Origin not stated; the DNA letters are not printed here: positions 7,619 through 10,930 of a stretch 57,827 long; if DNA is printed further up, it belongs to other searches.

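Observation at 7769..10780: Single polypeptide carrying two complete, apparently active PilB/GspE ATPase modules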

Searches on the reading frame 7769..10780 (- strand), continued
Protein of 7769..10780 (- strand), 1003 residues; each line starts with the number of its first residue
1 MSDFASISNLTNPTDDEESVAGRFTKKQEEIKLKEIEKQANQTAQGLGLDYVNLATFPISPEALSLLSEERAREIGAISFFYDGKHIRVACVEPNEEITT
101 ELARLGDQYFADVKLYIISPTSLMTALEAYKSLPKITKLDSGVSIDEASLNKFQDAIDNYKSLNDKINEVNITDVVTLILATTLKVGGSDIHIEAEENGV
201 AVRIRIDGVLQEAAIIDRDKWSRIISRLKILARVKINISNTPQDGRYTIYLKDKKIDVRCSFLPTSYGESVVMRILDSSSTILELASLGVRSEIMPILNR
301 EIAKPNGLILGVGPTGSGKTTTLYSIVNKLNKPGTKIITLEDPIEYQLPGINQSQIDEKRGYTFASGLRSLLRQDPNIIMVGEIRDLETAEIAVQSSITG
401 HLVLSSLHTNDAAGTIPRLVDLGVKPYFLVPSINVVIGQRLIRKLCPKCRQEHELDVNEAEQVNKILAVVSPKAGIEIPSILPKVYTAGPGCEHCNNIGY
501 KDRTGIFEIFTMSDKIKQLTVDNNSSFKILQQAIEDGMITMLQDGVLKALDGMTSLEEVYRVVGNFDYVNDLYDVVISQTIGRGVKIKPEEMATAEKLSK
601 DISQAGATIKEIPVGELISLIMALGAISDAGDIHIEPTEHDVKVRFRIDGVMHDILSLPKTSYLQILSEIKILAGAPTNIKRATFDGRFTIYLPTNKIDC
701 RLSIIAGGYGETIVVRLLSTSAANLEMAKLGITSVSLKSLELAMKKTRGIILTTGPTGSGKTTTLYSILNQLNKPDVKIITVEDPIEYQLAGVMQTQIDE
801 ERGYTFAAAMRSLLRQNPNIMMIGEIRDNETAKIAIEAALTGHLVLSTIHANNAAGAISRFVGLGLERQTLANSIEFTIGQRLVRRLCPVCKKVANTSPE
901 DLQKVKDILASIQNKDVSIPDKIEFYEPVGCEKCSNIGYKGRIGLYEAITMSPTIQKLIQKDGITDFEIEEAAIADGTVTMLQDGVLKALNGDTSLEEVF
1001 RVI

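Call 21: search_solved_structures(query=window:7769-10780:-, max_evalue=1e-30, show_alignments=2)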
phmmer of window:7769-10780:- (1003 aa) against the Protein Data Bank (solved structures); distinct sequences matched with E-value up to 1e-30: 14.
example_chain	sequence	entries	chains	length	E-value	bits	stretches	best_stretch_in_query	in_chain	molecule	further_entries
3jc8_Ba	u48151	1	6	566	3.3e-101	342.9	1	40-560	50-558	Type IV-A pilus assembly ATPase PilB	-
5tsg_B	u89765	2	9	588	2.2e-99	336.9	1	46-563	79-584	Type IV pilus biogenesis ATPase PilB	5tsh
6olj_C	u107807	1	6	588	2.7e-99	336.6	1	46-563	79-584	Type IV pilus biogenesis ATPase PilB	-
5zfr_A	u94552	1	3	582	4.3e-98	332.6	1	47-563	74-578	Type IV pilus biogenesis ATPase PilB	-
4ksr_A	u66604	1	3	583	4.9e-97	329.1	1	165-566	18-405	Type II secretion system protein E, Hemolysin-coregulated protein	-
1p9r_A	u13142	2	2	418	7e-97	328.6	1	161-561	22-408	General secretion pathway protein E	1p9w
4kss_A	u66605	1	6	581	8.2e-97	328.4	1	165-563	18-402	Type II secretion system protein E, hemolysin-coregulated protein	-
4pht_A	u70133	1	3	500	4e-96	326.1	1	161-563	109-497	General secretory pathway protein E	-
6f8l_G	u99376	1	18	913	2.9e-91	310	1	37-560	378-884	Type IV pilus assembly protein PilF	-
5oiu_A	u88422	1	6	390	1.8e-87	297.4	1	185-560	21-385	Type IV pilus assembly protein PilF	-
5it5_F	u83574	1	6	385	2.1e-87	297.3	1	186-560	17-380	ATP binding motif-containing protein PilF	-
6ejf_A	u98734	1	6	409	2.3e-87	297.1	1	186-560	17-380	Type IV pilus assembly protein PilF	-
5zfq_A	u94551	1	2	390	1.8e-31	112.1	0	295-432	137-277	Twitching motility pilus retraction protein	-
5fl3_A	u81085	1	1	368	3.3e-31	111.3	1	181-441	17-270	PILI RETRACTION PROTEIN PILT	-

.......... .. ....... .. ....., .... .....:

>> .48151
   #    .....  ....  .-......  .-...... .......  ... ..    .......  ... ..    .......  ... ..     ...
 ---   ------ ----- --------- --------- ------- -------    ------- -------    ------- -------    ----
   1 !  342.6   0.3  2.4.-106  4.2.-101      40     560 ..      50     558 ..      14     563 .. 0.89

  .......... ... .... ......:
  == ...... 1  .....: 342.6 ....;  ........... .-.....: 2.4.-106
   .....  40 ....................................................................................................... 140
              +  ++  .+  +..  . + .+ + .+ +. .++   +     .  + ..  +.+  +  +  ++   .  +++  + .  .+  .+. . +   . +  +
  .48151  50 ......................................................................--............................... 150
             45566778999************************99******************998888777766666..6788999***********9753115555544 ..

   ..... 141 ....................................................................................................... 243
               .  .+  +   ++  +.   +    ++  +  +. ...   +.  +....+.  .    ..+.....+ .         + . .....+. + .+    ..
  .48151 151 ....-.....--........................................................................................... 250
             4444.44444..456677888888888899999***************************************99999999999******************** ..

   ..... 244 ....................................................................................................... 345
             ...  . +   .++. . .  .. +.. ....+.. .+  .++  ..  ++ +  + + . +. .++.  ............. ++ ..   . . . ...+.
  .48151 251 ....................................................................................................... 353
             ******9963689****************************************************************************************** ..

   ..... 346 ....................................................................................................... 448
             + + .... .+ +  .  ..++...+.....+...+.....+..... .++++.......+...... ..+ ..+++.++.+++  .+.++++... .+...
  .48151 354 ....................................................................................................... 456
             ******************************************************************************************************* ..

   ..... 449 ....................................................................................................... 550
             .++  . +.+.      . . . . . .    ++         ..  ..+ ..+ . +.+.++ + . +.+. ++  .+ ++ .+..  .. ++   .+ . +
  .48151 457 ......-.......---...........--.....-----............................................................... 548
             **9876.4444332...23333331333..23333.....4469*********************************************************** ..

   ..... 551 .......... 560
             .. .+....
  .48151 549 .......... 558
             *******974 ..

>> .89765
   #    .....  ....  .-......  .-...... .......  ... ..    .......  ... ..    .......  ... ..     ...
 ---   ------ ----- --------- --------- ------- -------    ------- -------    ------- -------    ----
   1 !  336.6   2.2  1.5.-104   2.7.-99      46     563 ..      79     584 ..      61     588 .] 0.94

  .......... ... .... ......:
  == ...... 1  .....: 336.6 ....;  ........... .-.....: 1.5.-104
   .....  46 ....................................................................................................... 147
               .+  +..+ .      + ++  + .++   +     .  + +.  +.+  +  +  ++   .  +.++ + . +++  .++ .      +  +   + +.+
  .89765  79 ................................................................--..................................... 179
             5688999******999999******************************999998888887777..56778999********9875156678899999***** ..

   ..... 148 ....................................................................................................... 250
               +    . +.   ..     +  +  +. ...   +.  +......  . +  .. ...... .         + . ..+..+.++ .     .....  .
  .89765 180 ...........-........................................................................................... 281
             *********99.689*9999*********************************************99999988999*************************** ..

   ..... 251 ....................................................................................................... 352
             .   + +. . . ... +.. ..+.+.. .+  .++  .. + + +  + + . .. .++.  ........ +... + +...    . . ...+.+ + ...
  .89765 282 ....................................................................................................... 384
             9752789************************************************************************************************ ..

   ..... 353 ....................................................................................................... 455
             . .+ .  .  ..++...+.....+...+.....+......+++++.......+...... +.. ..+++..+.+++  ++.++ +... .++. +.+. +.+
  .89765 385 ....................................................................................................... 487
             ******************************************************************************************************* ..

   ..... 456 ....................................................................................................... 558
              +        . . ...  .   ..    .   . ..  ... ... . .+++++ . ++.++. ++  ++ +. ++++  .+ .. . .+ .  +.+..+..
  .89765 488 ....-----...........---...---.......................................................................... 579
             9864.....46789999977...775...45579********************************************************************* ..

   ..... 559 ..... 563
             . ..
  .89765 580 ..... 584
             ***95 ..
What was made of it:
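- Closest known: Thermus thermophilus PilF. Different: Consistent with this, its single ATPase core aligns at chain residues 378-884 (call 21).
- Best PDB sequence matches are PilB of M. xanthus and Geobacter, E 1e-99 to 1e-101 (call 21).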

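Call 24: find_encoding_contigs(protein=P0097, flank=10000, max_places=2)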
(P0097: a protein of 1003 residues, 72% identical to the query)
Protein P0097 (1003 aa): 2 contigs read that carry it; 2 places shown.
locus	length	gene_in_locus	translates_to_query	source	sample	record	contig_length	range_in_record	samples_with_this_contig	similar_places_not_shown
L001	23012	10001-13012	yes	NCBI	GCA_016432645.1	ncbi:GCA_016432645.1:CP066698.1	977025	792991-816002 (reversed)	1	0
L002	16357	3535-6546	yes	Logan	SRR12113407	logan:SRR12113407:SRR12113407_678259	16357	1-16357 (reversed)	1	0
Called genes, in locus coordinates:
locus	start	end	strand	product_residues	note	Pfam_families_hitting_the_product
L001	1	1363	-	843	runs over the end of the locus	PF00521:DNA_topoisoIV, PF03989:DNA_gyraseA_C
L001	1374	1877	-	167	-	-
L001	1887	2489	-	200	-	PF00334:NDK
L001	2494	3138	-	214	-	PF13483:Lactamase_B_3, PF12706:Lactamase_B_2 (weak)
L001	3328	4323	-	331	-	-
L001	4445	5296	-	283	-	PF00753:Lactamase_B, PF23023:Anti-Pycsar_Apyc1 (weak), PF12706:Lactamase_B_2 (weak)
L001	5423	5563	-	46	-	-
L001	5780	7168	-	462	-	PF00587:tRNA-synt_2b, PF03129:HGTP_anticodon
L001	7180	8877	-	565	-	PF03485:Arg_tRNA_synt_N, PF00750:tRNA-synt_1d, PF05746:DALR_1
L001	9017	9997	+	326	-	-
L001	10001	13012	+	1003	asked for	PF05157:MshEN (weak), PF25199:nSTAND_NTPase5 (faint), PF00437:T2SSE, PF16796:Microtub_bd (faint), PF00004:AAA (faint), PF00005:ABC_tran (faint), PF01637:ATPase_2 (faint), PF00437:T2SSE, +10 more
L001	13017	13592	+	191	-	PF01997:Translin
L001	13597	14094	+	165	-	PF00149:Metallophos, PF12850:Metallophos_2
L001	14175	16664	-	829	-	PF00005:ABC_tran (faint), PF02463:SMC_N (faint), PF03193:RsgA_GTPase (faint), PF13191:AAA_16 (faint), PF13401:AAA_22 (faint), PF13476:AAA_23 (faint), PF13481:AAA_25 (faint), PF17755:UvrA_DNA-bind, +4 more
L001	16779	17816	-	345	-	PF13091:PLDc_2, PF00614:PLDc (weak), PF13091:PLDc_2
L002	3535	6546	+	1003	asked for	PF05157:MshEN (weak), PF25199:nSTAND_NTPase5 (faint), PF00437:T2SSE, PF16796:Microtub_bd (faint), PF00004:AAA (faint), PF00005:ABC_tran (faint), PF01637:ATPase_2 (faint), PF00437:T2SSE, +10 more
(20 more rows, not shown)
